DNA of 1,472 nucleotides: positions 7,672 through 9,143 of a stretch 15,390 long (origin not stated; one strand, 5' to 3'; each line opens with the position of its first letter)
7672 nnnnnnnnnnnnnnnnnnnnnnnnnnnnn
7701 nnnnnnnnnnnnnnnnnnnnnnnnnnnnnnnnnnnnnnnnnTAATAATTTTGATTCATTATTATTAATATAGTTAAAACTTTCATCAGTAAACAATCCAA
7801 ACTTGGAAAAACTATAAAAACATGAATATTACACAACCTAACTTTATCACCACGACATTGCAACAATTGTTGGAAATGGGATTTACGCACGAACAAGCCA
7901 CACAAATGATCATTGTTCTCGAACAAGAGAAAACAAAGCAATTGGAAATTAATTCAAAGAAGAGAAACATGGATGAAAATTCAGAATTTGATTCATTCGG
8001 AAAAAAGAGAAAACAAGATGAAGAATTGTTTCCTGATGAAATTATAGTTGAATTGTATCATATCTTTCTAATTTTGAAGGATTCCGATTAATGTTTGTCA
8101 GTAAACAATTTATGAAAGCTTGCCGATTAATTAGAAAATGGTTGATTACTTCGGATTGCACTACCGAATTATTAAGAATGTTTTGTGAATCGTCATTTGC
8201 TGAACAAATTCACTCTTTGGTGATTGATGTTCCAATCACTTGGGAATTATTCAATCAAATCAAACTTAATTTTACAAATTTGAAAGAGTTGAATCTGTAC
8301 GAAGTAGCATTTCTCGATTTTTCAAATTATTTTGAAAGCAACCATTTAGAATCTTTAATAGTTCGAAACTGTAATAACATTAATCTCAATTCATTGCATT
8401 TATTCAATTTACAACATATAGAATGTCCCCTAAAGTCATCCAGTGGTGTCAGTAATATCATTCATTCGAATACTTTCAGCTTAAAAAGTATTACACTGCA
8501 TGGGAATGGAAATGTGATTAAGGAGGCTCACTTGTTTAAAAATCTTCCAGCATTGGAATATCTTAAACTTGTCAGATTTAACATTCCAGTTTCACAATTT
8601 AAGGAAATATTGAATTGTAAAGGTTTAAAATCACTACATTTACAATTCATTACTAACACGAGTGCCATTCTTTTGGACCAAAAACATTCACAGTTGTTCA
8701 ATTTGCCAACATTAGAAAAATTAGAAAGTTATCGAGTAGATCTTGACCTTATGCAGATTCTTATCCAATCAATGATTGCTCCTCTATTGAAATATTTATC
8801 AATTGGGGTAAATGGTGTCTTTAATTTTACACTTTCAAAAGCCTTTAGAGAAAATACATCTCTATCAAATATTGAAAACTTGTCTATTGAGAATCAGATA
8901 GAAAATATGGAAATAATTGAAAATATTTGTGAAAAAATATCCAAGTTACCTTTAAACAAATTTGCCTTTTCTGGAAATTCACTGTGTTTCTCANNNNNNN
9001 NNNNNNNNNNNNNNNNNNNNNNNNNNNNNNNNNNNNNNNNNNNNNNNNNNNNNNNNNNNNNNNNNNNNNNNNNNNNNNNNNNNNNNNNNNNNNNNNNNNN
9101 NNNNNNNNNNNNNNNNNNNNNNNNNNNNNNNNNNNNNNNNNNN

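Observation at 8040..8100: F-box motif split across a -1 frame junction with overlapping TAATG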

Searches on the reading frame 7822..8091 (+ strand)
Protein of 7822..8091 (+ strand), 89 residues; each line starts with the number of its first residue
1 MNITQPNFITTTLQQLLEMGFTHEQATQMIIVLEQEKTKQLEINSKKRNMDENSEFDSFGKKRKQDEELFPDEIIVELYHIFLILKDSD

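Call 6: search_protein_families(library=pfam, max_evalue=10, proteins=[window:7822-8088:+])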
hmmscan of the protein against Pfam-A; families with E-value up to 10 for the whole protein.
seq(89 aa): 4 families
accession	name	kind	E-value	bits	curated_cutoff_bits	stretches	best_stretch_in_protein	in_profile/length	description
PF00627.37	UBA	-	0.0025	18.1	22.4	1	11-27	4-20/37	UBA/TS-N domain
PF22562.2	UBA_7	-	0.0036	17.6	27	1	12-27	4-19/48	UBA-like domain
PF18283.7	CBM77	-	0.02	15.7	25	1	18-53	48-83/108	Carbohydrate binding module 77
PF04576.20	Zein-binding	-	0.027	15.2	23.1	1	24-58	33-68/92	Zein-binding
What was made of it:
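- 7852..7917 (+): UBA-like motif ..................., below the Pfam threshold. Pfam UBA PF00627 at 18.1 bits, E=0.0025, cut-off 22.4 (call 6).
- On UBA domain (PF00627): 18.1 bits against a cut-off of 22.4, E=0.0025 (call 6).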

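Call 10: find_encoding_contigs(protein=window:7822-8091:+, flank=10000, max_places=5)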
Protein window:7822-8091:+ (89 aa): no gene with exactly this product is on record in the collection.

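Call 36: list_cluster_members(proteins=[P0017, window:7822-8088:+])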
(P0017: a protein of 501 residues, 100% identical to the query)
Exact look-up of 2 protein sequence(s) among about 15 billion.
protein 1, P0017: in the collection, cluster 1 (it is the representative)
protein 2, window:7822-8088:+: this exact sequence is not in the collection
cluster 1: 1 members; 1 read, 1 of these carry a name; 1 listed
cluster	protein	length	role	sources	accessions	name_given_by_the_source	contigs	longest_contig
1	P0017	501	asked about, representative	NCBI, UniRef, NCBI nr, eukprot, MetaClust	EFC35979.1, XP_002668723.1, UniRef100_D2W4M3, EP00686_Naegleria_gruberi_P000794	predicted protein [Naegleria gruberi] | Predicted protein n=1 Tax=Naegleria gruberi TaxID=5762 RepID=D2W4M3_NAEGR | uncharacterized protein NAEGRDRAFT_54639 [Naegleria gruberi]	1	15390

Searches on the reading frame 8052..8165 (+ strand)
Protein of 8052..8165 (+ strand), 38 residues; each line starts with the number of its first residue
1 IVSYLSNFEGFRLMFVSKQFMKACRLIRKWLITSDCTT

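Call 31: search_protein_families(library=pfam, max_evalue=10, proteins=[window:8052-8165:+])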
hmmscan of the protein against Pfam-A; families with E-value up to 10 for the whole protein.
seq(38 aa): 1 family
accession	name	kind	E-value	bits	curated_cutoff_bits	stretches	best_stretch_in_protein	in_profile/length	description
PF00646.38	F-box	-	0.022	15.1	20.5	1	1-30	12-41/43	F-box domain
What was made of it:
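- Closest known: FBXL-class F-box proteins. Same: The Pfam F-box score is above the cut-off after repair (call 31).
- Checked: This matches the F-box consensus '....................' on its own (PF00646 positions 12-41, 15.1 bits, E=0.022, call 31).
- The F-box needs residues from both ORFs, plus 13 frame-3 codons upstream of the ATG (call 31).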

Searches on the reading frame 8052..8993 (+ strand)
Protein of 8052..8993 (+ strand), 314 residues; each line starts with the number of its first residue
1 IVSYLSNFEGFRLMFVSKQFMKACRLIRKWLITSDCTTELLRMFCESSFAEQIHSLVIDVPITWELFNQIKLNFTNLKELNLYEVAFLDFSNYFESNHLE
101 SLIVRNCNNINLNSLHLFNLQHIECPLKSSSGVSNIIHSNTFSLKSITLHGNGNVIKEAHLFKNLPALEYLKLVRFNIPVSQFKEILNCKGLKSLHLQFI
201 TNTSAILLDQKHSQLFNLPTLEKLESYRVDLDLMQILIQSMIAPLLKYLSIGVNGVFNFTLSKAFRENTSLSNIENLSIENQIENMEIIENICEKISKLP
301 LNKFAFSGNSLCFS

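Call 6: search_protein_families(library=pfam, max_evalue=10, proteins=[window:8091-8993:+])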
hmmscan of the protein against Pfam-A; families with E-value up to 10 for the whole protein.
seq(301 aa): 3 families
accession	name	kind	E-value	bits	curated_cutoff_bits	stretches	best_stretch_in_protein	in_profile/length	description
PF13855.12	LRR_8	-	0.029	14.6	27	1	130-185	2-57/61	Leucine rich repeat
PF12799.13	LRR_4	-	0.63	10.8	27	1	130-171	2-40/44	Leucine Rich repeats (2 copies)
PF07723.19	LRR_2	-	5.5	8.3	20.9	0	63-76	1-13/26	Leucine Rich Repeat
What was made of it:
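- On FBXL subclass (F-box + LRR): Pfam LRR_8 is weak, E=0.03-0.04 (call 6).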

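Call 25: search_protein_representatives(protein=window:8052-8993:+)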
Query: 314 residues. Proteins with E-value up to 0.001 (for the whole library): 4; up to 1e-10: 0; up to 1e-30: 0. The best 4 are listed.
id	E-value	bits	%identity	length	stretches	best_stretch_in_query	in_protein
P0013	2.5e-09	53.3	29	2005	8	117-199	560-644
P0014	2.0e-08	50.3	40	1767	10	167-202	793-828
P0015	1.9e-05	40.5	29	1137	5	139-236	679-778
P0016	1.1e-04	38.0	32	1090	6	137-182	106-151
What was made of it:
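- Tried and rejected: Full HMMER returned only four generic LRR hits (call 25).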

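Call 26: search_protein_families(library=pfam, proteins=[P0013, P0014, P0015, P0016], max_evalue=0.01)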
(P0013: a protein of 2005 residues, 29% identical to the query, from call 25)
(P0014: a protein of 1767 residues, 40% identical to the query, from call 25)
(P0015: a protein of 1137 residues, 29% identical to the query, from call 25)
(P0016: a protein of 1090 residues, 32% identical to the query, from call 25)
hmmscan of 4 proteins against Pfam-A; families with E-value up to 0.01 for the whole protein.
P0013 (2005 aa): 15 families
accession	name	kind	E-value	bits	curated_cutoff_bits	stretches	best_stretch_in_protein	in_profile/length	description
PF13855.12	LRR_8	-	2.4e-216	700.3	27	35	310-370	1-61/61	Leucine rich repeat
PF12799.13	LRR_4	-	2.6e-86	282.1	27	8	38-74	3-42/44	Leucine Rich repeats (2 copies)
PF00560.39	LRR_1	-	2.5e-50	158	20.6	0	38-54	2-18/23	Leucine Rich Repeat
PF14580.12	LRR_9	-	6.5e-37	127.2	30.5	4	1797-1877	46-126/175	Leucine-rich repeat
PF01463.29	LRRCT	-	1.6e-34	116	20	1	1962-1982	2-22/26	Leucine rich repeat C-terminal domain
PF13306.12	LRR_5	-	9.8e-26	90.6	27.7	0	326-416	26-109/127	BspA type Leucine rich repeat region (6 copies)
PF13516.12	LRR_6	-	6.4e-21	73.1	23.4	0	38-49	5-16/24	Leucine Rich repeat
PF21700.4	EGF_DL_JAG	-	4.7e-09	36.6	27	0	166-176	6-16/26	Delta-like/Jagged, EGF-like domain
PF15229.11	POM121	-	3.8e-07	30.6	27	0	204-238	47-80/235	POM121 family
PF07723.19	LRR_2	-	2.4e-06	28.3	20.9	0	135-146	2-13/26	Leucine Rich Repeat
PF13054.11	DUF3915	-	7.7e-06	26.3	26.9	0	221-273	14-66/126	Protein of unknown function (DUF3915)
PF23952.1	LRR_EndoS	-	1.8e-05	25.4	27.9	0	344-394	68-116/116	Endo-beta-N-acetylglucosaminidase EndoS LRR domain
PF21795.3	JAG1-like_EGF2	-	0.00021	21.7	27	0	166-177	6-17/25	Protein jagged-1-like, atypical EGF2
PF09267.15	Dict-STAT-coil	-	0.0034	18.2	22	0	109-147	18-56/114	Dictyostelium STAT, coiled coil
PF00008.33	EGF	-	0.008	16.9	21.5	0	166-177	17-28/32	EGF-like domain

P0014 (1767 aa): 9 families
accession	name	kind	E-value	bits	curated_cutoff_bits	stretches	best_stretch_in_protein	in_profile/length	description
PF05729.18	NACHT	-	5.2e-50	170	26.7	1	79-250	1-167/167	NACHT domain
PF17776.6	NLRC4_HD2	-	1.7e-23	83.9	33.1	1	379-495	1-121/121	NLRC4 helical domain HD2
PF17779.7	NOD2_WH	-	6.2e-20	71.5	23.1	1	323-377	3-57/57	NOD2 winged helix domain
PF07723.19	LRR_2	-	1.4e-10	41.7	20.9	0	607-621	1-15/26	Leucine Rich Repeat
PF08889.16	WbqC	-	1.8e-08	34.9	21.3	0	1143-1220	48-125/218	WbqC-like protein family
PF14484.11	FISNA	-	2.1e-08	34.7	28.1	1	1-69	5-72/72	Fish-specific NACHT associated domain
PF20731.2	RE_NgoFVII_C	-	5.2e-07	30.2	23.8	0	1330-1369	66-100/131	NgoFVII C-terminal B3-like DNA-binding domain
PF09758.14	FPL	-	0.0069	16.9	26.1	0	1175-1205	13-46/148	Uncharacterised conserved protein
PF20720.3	nSTAND3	-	0.0074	16.4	27.2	0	79-104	18-43/155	Novel STAND NTPase 3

P0015 (1137 aa): 4 families
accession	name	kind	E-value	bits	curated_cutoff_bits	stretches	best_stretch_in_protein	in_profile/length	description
PF09027.15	GTPase_binding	-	9.1e-07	29.2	23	0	780-795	8-23/66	GTPase binding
PF03456.24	uDENN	-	0.0044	17.9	22.3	0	323-334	42-53/57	uDENN domain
PF10756.15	bPH_6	-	0.0067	16.9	22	0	329-360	39-70/73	Bacterial PH domain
PF00408.26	PGM_PMM_IV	-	0.0099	16.4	23.1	0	433-447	33-46/68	Phosphoglucomutase/phosphomannomutase, C-terminal domain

P0016 (1090 aa): 8 families
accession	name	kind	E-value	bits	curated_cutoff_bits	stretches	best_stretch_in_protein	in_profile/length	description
PF13855.12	LRR_8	-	3e-105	344.4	27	11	185-243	3-61/61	Leucine rich repeat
PF12799.13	LRR_4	-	2.2e-51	171.1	27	14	424-460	2-37/44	Leucine Rich repeats (2 copies)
PF13306.12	LRR_5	-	8.7e-41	139.2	27.7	4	270-401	3-126/127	BspA type Leucine rich repeat region (6 copies)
PF00560.39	LRR_1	-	5.7e-33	106.3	20.6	0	329-350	2-23/23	Leucine Rich Repeat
PF14580.12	LRR_9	-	4.1e-09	36.7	30.5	1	41-124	44-126/175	Leucine-rich repeat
PF23952.1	LRR_EndoS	-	0.001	19.7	27.9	0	378-481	19-116/116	Endo-beta-N-acetylglucosaminidase EndoS LRR domain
PF04863.19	EGF_alliinase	-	0.005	17.6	25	1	892-946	2-55/55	Alliinase EGF-like domain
PF23106.1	EGF_Teneurin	-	0.0092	16.5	24.3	1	908-941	5-29/30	Teneurin-like EGF domain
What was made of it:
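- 8142..8993 (+): Leucine-rich-repeat region in frame 3, cut off by the scaffold gap. Together with the F-box part, frame 3 is open for 314 codons (8052-8993); the chance expectation for that is about 9e-12. Full HMMER search finds only LRR proteins, best E=2.5e-9 (calls 25, 26).
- On FBXL subclass (F-box + LRR): HMMER hits only to LRR proteins, best E=2.5e-9 (calls 25, 26).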

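Call 51: predict_structure(protein=window:8052-8993:+)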
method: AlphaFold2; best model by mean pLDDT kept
length: 314 residues; sequences in the alignment: 1
mean_pLDDT: 52.1   pTM: 0.51
mean pLDDT of the five models: 52.1, 48.7, 28.6, 27.0, 25.1
residues with pLDDT >= 90: 0; 70-90: 59; 50-70: 111; < 50: 144
segments of 3 or more residues with pLDDT < 50: 1-29, 200-269, 273-314
pLDDT, mean of each block of 10 residues (from residue 1): 34 36 42 51 57 64 56 66 62 62 66 66 75 64 79 72 81 70 68 62 34 34 34 37 32 26 41 42 40 44 30 28
secondary structure, 60 per line:
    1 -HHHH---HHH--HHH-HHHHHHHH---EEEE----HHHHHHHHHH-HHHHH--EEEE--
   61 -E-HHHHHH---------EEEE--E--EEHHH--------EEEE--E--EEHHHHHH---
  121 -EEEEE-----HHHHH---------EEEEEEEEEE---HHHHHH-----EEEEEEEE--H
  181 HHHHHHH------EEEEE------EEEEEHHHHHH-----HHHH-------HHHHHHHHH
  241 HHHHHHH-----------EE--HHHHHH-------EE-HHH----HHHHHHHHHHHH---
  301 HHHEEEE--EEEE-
elements in order: H2-5 H18-25 E29-32 H37-46 H48-52 E55-58 H64-69 E79-82 E101-104 H112-117 E122-126 H132-136 E146-155 H159-164 E170-177 H180-187 E194-198 E205-209 H210-215 H221-224 H232-247 H263-268 H286-297 E304-307 E310-313

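Call 53: fold_search(model_id=the predicted structure, library=pdb)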
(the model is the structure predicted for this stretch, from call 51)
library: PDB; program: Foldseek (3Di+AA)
matches with E <= 10: 1105; with E <= 0.001: 5
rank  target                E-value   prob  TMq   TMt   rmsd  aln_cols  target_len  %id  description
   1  8ben_C                1.4e-04  1.00  0.36  0.28   4.7       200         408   18  LRR domain Structure of the LRRC8C protein (released 2022-12-14)
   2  2omz_A                3.7e-04  1.00  0.35  0.25   5.1       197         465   18  Crystal structure of InlA Y369A/hEC1 complex (released 2007-08-28)
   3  2omv_A                5.2e-04  1.00  0.35  0.26   4.8       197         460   18  Crystal structure of InlA S192N Y369S/hEC1 complex (released 2007-06-05)
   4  3ul9_A                9.5e-04  1.00  0.36  0.41   3.9       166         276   20  structure of the TV3 mutant M41E (released 2012-05-23)
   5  2omu_A                9.5e-04  1.00  0.38  0.27   4.7       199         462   17  Crystal structure of InlA G194S+S Y369S/hEC1 complex (released 2007-08-28)
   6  6fnw                  1.0e-03  1.00  0.37  0.29   4.8       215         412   16  Structure of a volume-regulated anion channel of the LRRC8 family (released 2018-05-16)
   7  8h64_C                1.1e-03  1.00  0.35  0.25   4.9       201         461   17  Crystal structure of Internalin A from Listeria monocytogenes with nanobody VHH24 bound (released 2023-10-04)
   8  2omx_A                1.3e-03  1.00  0.32  0.23   6.3       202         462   17  Crystal structure of InlA S192N G194S+S/hEC1 complex (released 2007-08-28)
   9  9sfp_F                1.4e-03  1.00  0.40  0.15   4.3       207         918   17  Native cytoplasmic lattices from mouse oocytes (released 2026-03-18)
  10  1h6t                  1.6e-03  1.00  0.34  0.36   4.8       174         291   18  Internalin B: crystal structure of fused N-terminal domains. (released 2001-10-11)
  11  4per_A                1.8e-03  1.00  0.40  0.29   5.3       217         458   14  Structure of Gallus gallus ribonuclease inhibitor complexed with Gallus gallus ribonuclease I (released 2014-06-25)
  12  2omw_A                1.8e-03  1.00  0.31  0.23   6.5       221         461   15  Crystal structure of InlA S192N Y369S/mEC1 complex (released 2007-06-05)
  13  2z62_A                1.9e-03  1.00  0.37  0.41   4.9       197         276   17  Crystal structure of the TV3 hybrid of human TLR4 and hagfish VLRB.61 (released 2007-09-18)
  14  6brp_D                2.1e-03  1.00  0.35  0.19   5.2       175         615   15  F-box protein form 2 (released 2018-11-21)
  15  3zyn_A                2.1e-03  1.00  0.32  0.32   4.3       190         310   16  Crystal structure of the N-terminal leucine rich repeats of Netrin-G Ligand-3 (released 2011-10-05)
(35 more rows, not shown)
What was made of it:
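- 8142..8993 (+): The AF2 model has a beta/alpha solenoid pattern (pLDDT 52) and Foldseek returns LRR folds, including FBXL17, SKP2 and D3 (calls 51, 53).
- On FBXL subclass (F-box + LRR): Foldseek returns LRR folds with E down to 1.4e-4 from a low-confidence model, pLDDT 52 (calls 51, 53).
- Closest known: FBXL-class F-box proteins. Same: LRR is supported by sequence and fold (calls 25, 53).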
